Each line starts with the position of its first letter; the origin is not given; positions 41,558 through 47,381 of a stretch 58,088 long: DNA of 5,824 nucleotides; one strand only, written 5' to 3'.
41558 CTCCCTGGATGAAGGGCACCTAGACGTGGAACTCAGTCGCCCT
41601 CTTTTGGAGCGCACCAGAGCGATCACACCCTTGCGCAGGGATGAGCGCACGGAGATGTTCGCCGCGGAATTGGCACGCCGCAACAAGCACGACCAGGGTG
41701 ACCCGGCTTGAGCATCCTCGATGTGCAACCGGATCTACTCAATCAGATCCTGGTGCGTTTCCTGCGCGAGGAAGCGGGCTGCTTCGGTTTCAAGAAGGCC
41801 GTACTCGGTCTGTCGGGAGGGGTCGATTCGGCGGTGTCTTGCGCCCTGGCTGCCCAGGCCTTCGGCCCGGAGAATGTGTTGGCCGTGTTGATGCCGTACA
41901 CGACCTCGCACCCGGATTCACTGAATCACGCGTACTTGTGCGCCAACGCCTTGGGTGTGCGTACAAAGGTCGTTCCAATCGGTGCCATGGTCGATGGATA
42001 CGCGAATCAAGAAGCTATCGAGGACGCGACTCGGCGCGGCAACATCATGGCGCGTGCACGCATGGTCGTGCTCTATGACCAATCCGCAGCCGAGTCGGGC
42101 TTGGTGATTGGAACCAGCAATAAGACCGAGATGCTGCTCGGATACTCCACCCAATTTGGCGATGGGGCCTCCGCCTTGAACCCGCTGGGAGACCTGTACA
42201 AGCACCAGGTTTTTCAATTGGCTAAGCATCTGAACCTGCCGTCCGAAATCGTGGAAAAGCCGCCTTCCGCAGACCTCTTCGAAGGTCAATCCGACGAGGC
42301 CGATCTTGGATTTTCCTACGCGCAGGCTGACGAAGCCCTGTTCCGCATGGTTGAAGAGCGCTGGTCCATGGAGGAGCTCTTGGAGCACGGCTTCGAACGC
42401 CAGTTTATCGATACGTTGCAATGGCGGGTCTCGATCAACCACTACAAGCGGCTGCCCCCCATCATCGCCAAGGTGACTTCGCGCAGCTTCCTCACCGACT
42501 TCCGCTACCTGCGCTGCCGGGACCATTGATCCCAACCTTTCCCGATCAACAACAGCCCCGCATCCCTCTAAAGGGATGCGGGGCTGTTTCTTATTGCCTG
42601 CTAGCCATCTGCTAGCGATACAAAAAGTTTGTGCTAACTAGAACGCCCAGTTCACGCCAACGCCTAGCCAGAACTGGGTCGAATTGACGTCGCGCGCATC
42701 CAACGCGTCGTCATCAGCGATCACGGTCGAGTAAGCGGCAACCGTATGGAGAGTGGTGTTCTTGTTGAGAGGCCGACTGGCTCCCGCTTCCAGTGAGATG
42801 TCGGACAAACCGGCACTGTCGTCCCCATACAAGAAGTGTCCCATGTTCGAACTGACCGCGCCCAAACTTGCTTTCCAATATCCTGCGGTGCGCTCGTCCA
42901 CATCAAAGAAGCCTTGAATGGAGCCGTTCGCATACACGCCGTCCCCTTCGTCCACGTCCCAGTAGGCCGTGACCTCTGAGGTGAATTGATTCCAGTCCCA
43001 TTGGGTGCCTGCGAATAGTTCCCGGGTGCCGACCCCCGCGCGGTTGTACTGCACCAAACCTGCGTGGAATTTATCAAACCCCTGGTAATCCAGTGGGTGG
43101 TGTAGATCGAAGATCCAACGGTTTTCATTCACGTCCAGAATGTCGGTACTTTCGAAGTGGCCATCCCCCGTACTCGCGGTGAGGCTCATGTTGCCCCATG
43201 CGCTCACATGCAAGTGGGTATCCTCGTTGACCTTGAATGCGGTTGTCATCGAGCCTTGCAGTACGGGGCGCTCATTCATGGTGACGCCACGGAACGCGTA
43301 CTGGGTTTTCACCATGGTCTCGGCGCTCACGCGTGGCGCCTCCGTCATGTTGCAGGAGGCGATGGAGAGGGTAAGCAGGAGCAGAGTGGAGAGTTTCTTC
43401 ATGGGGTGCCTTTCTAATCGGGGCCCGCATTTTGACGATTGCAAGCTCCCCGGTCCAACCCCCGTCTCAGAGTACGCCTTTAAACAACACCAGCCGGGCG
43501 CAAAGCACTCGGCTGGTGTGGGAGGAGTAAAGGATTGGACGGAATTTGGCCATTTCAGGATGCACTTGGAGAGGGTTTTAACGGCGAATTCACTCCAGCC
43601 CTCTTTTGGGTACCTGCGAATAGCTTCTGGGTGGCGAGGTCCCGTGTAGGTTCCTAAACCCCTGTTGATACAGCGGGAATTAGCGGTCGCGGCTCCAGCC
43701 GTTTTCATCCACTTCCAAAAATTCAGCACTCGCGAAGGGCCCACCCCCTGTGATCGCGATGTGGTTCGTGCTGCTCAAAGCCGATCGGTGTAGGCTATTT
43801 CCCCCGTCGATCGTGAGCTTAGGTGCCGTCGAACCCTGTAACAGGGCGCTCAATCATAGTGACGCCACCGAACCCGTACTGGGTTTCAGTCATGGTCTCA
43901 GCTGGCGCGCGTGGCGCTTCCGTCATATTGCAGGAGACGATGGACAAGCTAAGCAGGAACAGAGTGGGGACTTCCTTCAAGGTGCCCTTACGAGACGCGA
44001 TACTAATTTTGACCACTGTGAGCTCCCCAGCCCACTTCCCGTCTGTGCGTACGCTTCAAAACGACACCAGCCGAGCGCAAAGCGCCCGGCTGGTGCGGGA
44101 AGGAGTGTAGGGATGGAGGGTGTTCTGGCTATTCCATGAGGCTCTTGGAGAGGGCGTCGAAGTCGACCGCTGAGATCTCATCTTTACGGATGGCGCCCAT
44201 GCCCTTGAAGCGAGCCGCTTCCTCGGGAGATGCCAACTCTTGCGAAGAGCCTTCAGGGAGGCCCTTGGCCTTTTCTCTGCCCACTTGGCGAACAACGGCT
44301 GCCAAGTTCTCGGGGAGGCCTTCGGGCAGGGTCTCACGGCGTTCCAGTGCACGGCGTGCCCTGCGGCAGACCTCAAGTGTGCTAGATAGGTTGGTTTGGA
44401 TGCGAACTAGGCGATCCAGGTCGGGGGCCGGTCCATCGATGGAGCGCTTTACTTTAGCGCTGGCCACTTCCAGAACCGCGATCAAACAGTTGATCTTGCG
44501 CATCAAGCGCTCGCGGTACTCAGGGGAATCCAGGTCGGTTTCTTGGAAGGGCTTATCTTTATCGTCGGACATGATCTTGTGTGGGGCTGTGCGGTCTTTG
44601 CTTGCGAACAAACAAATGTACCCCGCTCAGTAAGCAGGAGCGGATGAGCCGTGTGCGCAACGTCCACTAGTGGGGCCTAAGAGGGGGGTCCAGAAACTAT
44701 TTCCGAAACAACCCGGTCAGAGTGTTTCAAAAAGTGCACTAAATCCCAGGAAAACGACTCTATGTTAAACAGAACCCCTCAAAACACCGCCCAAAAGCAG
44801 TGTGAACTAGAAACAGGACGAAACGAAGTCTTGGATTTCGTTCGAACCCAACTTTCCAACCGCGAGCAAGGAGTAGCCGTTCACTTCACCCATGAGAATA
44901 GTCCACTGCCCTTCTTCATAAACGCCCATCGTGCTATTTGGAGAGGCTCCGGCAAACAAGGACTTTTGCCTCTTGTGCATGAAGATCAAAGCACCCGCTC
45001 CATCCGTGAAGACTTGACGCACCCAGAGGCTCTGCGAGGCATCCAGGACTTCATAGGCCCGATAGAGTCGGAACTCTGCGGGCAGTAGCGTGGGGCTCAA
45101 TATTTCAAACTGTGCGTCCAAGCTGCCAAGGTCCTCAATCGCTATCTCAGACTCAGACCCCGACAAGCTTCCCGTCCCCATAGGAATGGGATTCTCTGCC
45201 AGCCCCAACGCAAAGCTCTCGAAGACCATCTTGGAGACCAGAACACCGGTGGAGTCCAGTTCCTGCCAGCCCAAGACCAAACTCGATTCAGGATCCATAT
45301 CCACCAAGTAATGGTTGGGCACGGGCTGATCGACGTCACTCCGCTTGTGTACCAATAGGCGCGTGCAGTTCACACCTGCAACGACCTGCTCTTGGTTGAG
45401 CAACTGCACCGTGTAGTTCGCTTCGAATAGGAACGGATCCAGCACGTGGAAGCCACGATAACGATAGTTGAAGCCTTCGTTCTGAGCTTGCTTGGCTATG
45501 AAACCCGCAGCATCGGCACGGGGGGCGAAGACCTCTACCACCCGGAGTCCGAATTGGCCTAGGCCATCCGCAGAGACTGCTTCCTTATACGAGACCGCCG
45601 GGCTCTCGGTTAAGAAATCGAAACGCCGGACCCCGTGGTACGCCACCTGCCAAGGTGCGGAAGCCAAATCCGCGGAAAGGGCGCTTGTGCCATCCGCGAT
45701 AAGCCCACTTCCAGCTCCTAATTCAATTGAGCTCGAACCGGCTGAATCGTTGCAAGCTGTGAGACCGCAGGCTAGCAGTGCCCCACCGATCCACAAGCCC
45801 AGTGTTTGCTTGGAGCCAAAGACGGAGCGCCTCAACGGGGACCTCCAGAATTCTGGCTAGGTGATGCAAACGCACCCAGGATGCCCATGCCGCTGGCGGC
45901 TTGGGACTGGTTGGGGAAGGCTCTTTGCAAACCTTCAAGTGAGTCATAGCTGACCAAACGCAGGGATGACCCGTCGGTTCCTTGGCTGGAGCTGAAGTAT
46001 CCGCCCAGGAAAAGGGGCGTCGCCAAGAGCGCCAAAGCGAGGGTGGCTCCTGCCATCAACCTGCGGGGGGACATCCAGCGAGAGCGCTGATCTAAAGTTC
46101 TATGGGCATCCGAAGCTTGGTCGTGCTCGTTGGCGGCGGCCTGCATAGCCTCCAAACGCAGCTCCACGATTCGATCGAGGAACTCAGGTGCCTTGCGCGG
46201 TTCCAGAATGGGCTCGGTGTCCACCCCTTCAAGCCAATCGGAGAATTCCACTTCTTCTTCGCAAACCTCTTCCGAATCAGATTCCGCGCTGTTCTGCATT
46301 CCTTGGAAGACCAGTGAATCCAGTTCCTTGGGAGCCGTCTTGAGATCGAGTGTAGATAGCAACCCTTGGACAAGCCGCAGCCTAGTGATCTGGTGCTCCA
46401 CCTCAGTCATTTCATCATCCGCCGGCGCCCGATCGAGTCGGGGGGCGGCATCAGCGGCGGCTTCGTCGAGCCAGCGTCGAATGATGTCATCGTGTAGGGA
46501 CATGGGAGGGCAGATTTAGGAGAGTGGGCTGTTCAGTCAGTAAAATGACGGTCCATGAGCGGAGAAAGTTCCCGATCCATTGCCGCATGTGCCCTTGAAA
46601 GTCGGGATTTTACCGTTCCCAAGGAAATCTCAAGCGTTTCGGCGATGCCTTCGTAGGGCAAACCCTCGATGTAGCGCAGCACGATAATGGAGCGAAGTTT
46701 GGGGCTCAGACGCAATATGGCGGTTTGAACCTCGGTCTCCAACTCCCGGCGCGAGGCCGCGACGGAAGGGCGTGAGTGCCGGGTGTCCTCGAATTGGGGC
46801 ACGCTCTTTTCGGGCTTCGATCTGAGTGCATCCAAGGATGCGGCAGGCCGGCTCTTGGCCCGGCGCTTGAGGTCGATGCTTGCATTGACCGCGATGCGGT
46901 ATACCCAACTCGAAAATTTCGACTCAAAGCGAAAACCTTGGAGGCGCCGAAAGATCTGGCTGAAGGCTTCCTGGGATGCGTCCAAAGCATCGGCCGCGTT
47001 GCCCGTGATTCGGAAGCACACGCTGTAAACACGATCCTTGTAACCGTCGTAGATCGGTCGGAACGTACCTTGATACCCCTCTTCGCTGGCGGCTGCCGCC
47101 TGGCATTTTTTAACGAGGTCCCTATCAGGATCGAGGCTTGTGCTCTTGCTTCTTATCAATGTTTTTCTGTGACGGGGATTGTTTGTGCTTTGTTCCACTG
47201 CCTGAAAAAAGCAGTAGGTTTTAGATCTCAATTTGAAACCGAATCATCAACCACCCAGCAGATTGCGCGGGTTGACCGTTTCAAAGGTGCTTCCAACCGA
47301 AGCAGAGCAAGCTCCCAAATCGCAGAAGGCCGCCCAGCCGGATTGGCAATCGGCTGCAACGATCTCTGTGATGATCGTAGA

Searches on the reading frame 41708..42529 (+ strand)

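Call 61: search_protein_families(library=pfam, proteins=[window:41708-42529:+], max_evalue=0.00001)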
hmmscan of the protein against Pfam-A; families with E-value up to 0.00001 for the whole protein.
window:41708-42529:+ (273 aa): 3 families
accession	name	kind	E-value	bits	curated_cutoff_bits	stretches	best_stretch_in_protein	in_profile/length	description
PF02540.23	NAD_synthase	-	1.3e-71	241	21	1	15-251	5-242/242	NAD synthase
PF06508.19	QueC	-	2e-06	27.9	22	0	30-93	1-62/210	Queuosine biosynthesis protein QueC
PF03054.22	tRNA_Me_trans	-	7.7e-06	26.1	20.6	0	30-71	2-41/202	tRNA methyl transferase HUP domain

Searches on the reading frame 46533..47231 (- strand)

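Call 62: search_protein_families(library=pfam, proteins=[window:46533-47231:-], max_evalue=0.00001)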
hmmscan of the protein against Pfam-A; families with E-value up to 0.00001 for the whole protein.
window:46533-47231:- (232 aa): 3 families
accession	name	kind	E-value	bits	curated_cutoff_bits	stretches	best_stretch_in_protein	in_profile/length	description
PF08281.18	Sigma70_r4_2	-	1.1e-16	60.6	25.7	1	167-214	3-50/54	Sigma-70, region 4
PF04542.20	Sigma70_r2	-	2.1e-15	56.7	24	1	61-127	2-70/71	Sigma-70 region 2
PF04545.22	Sigma70_r4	-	9.7e-13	47.9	24.1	1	171-214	1-44/50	Sigma-70, region 4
